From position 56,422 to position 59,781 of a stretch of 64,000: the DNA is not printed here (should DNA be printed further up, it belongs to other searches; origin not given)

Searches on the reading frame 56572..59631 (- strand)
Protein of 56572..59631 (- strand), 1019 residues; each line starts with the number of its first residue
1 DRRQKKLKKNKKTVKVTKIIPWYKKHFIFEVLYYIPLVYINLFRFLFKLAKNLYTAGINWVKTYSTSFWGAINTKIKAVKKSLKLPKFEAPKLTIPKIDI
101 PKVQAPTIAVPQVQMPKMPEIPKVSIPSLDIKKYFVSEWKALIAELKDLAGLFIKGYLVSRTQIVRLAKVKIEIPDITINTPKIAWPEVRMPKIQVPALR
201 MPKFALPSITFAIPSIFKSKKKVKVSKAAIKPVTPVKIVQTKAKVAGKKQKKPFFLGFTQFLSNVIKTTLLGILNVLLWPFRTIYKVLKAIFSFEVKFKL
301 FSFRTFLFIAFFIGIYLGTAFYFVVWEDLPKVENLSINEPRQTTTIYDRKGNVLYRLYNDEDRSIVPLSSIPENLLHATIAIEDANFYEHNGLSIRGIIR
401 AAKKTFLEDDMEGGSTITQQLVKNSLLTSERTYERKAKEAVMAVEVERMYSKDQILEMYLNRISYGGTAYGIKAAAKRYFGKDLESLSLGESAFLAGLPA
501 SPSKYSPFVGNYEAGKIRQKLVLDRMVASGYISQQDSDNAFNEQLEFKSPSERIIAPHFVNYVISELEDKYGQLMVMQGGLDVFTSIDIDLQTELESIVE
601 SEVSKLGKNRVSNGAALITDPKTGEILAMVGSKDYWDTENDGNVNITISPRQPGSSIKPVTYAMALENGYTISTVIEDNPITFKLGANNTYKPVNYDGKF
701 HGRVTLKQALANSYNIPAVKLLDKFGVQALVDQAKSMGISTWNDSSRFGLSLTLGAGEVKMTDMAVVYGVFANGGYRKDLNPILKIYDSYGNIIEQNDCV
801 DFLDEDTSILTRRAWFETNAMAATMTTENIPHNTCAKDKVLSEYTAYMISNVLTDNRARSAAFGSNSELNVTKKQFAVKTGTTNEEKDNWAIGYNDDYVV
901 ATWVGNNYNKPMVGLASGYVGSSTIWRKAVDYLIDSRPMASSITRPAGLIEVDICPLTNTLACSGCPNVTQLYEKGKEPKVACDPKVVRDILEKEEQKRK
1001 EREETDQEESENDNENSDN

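Call 19: search_protein_families(library=pfam, proteins=[window:56572-59631:-], max_evalue=0.001)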
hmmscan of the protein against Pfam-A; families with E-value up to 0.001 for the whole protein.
window:56572-59631:- (1019 aa): 2 families
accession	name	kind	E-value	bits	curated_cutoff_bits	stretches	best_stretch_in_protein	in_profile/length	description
PF00912.28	Transgly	-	3.5e-62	209.4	27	1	351-526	2-177/178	Transglycosylase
PF00905.27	Transpeptidase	-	8.6e-23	81.4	22.1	1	614-905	1-263/299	Penicillin binding protein transpeptidase domain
